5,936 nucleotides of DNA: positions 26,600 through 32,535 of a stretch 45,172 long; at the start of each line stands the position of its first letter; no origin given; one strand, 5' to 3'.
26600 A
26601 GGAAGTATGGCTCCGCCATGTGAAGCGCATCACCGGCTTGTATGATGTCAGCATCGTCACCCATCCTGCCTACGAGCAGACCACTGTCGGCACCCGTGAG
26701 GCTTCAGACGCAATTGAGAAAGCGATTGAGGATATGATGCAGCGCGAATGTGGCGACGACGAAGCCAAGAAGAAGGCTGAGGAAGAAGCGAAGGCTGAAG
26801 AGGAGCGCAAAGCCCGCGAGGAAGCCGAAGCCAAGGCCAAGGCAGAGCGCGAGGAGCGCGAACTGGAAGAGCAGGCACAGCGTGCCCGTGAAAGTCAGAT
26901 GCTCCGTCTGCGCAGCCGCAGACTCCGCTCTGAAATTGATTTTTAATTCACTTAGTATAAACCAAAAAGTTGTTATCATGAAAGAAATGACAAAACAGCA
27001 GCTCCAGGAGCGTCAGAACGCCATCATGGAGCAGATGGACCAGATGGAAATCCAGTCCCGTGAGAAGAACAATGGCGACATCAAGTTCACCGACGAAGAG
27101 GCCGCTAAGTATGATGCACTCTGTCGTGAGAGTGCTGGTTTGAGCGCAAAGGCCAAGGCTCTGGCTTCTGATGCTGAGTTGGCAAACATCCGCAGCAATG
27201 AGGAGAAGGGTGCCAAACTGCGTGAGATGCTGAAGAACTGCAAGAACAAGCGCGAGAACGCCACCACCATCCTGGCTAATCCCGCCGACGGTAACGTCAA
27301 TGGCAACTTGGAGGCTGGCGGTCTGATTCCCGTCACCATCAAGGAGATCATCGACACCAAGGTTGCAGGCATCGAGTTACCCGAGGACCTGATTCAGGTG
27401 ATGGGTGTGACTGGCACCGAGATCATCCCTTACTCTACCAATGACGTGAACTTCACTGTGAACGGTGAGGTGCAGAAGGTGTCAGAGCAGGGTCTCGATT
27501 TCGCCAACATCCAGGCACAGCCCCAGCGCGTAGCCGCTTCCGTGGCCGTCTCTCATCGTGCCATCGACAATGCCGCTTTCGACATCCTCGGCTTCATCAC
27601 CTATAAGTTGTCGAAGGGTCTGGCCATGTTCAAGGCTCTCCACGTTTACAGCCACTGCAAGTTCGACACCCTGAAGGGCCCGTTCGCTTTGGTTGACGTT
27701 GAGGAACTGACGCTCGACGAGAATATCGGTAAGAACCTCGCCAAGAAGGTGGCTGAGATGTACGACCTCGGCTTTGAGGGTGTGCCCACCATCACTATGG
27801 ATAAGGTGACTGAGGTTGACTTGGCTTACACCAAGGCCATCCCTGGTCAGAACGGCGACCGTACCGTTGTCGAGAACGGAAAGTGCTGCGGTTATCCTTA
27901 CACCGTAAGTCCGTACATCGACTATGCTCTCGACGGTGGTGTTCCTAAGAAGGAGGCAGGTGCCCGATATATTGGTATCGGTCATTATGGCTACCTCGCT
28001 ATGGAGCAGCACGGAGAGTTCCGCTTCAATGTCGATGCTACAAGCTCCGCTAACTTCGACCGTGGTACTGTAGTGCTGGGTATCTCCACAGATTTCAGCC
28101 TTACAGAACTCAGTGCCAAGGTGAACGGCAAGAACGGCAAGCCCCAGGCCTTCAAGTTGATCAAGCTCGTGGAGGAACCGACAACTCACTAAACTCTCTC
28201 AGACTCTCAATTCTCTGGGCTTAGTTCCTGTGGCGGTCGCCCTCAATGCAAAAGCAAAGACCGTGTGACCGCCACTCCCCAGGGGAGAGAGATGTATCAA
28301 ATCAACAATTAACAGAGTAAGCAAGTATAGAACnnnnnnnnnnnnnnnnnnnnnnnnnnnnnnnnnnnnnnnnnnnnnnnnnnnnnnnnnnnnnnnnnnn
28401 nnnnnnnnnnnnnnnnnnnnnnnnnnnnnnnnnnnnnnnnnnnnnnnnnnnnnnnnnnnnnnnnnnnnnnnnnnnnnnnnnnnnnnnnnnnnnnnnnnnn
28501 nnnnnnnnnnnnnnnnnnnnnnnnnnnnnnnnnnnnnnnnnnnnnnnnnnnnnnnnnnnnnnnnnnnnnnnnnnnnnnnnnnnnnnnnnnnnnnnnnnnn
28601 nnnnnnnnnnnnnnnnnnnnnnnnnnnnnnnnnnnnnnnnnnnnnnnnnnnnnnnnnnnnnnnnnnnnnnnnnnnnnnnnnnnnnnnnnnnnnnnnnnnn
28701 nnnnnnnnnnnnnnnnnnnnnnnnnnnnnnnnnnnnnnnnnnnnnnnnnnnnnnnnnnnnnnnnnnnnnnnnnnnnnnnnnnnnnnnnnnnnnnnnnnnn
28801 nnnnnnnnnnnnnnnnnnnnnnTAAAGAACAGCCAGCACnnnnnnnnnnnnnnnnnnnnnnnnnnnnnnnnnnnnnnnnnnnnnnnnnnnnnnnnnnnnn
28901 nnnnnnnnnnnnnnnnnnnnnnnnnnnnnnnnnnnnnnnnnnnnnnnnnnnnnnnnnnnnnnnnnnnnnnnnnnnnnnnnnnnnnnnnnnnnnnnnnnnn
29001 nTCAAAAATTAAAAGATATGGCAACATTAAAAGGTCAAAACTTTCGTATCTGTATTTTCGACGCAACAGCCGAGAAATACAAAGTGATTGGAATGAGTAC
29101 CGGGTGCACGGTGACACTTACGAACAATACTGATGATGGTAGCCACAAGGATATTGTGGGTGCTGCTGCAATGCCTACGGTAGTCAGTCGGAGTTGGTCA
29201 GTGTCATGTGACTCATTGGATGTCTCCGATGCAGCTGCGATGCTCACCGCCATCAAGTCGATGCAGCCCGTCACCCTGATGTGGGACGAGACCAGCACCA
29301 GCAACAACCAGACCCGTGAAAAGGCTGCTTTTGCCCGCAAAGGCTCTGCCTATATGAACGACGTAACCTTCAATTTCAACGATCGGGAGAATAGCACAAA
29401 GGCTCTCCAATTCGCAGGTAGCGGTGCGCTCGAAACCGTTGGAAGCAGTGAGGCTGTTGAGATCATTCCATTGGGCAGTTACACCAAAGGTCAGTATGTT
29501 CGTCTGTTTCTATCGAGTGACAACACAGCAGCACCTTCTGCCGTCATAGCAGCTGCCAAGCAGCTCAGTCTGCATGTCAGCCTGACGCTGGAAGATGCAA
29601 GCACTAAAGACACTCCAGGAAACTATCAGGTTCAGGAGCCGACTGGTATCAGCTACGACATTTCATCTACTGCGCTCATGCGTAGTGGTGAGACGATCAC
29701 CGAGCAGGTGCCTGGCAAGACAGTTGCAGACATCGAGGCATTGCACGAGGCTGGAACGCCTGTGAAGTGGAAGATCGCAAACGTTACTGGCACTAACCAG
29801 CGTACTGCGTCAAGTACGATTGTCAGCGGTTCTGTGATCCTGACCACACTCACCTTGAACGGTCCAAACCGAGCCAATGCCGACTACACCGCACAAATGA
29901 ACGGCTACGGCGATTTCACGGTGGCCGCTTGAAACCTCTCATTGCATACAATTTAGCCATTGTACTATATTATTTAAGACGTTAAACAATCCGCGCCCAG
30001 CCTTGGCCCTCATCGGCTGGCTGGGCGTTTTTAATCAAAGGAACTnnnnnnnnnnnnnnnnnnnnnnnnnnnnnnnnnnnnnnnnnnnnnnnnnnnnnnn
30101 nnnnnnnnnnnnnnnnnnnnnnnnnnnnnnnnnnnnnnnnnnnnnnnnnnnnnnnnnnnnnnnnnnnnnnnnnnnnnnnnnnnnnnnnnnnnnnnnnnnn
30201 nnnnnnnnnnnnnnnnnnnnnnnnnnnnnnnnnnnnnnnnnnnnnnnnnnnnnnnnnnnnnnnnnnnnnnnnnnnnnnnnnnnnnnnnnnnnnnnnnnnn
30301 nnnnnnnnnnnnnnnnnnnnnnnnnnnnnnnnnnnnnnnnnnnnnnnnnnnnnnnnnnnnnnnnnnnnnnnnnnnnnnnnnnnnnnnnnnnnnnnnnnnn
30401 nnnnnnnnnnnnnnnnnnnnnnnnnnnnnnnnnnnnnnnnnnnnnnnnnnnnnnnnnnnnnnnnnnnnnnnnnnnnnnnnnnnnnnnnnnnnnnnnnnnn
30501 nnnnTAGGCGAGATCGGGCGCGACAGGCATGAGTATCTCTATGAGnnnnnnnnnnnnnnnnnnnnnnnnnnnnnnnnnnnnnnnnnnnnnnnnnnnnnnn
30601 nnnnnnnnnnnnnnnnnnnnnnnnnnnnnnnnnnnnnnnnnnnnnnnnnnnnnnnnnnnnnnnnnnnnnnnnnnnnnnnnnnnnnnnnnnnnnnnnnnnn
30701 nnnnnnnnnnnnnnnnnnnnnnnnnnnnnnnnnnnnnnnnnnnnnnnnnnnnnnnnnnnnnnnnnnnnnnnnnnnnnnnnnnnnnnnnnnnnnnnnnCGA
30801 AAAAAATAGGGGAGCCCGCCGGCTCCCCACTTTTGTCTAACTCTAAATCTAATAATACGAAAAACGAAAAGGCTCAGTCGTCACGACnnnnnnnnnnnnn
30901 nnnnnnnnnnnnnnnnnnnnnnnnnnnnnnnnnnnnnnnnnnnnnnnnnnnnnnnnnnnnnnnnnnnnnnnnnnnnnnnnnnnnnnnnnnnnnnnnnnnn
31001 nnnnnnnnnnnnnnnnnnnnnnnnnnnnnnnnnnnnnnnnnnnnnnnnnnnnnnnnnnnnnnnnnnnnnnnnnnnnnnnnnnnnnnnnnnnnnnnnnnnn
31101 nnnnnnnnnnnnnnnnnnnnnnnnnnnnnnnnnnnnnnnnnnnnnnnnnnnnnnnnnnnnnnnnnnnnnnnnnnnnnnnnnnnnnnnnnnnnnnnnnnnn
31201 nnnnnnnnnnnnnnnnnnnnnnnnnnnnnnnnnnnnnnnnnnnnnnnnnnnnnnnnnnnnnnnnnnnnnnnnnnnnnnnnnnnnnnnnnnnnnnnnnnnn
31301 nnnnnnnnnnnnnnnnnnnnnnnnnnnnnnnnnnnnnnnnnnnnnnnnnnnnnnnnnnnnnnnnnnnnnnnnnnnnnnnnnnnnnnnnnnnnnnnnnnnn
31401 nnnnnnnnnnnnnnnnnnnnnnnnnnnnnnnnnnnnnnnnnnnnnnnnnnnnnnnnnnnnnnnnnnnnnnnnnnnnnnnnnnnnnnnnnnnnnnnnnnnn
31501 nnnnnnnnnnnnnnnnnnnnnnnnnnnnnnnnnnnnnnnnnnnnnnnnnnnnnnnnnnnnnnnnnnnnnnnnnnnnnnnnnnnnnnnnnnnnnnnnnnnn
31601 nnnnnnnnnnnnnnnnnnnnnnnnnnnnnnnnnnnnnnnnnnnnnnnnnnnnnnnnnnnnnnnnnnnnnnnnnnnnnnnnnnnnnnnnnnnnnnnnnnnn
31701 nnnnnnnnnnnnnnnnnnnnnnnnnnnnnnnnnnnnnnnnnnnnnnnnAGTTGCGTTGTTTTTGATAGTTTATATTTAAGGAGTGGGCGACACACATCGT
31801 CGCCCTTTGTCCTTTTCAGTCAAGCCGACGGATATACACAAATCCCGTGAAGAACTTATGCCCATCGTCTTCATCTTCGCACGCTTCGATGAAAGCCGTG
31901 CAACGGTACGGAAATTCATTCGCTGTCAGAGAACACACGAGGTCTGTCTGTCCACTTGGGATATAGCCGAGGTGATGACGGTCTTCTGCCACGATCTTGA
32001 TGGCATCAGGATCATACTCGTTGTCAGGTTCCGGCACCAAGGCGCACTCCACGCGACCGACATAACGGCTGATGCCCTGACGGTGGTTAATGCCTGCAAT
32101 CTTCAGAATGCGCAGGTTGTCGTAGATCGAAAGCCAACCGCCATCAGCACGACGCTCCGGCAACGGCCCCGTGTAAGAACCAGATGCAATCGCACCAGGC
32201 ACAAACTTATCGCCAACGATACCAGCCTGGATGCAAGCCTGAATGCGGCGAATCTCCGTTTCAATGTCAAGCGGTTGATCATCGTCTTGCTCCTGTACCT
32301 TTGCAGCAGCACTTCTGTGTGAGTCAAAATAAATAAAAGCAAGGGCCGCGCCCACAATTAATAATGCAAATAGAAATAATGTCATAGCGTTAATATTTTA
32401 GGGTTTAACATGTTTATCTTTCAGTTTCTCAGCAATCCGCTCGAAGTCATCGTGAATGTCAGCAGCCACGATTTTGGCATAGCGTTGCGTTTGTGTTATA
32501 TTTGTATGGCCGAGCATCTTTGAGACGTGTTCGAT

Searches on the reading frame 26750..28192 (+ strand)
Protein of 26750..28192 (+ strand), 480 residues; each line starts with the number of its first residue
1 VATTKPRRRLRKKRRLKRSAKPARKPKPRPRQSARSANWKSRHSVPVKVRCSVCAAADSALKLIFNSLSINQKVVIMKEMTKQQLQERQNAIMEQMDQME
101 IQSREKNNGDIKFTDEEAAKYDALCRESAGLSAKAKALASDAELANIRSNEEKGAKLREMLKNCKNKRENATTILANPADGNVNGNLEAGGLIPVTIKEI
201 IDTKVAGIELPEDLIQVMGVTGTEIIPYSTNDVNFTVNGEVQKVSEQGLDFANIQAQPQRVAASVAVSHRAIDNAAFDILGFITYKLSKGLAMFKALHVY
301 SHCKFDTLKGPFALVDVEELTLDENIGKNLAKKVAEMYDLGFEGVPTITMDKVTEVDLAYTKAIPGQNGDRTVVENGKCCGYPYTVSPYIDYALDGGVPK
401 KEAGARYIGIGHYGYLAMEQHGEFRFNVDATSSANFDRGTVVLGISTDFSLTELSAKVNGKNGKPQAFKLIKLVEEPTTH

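Call 10: search_protein_families(library=pfam, proteins=[window:26750-28192:+], max_evalue=0.01)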
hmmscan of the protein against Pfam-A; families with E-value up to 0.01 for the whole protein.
window:26750-28192:+ (480 aa): 1 family
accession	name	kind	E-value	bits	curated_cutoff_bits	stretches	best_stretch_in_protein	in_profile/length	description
PF05065.19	Phage_capsid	-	4.2e-05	23.5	24.2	1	226-293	40-108/280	Phage capsid family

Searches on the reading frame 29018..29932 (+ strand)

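Call 11: search_protein_families(library=pfam, proteins=[window:29018-29932:+], max_evalue=0.01)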
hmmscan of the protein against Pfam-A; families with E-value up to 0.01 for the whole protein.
window:29018-29932:+ (304 aa): 1 family
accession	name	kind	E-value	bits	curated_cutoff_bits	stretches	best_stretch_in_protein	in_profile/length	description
PF06199.17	Phage_tail_2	-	5.4e-08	33.4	23.8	1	5-139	3-131/132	Phage tail tube protein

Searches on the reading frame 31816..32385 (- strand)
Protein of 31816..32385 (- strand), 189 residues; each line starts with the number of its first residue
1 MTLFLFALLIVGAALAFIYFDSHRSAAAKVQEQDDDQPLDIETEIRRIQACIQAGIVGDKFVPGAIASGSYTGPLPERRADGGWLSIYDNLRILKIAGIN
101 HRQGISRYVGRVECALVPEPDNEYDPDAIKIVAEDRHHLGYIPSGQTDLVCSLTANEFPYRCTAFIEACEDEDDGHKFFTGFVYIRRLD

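Call 11: search_protein_families(library=pfam, proteins=[window:31816-32385:-], max_evalue=0.01)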
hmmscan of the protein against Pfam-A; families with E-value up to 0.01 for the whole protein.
window:31816-32385:- (189 aa): 1 family
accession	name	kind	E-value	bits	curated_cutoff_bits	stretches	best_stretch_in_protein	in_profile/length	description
PF08797.16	HIRAN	-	7.5e-09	35.7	24.7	1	95-155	7-67/96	HIRAN domain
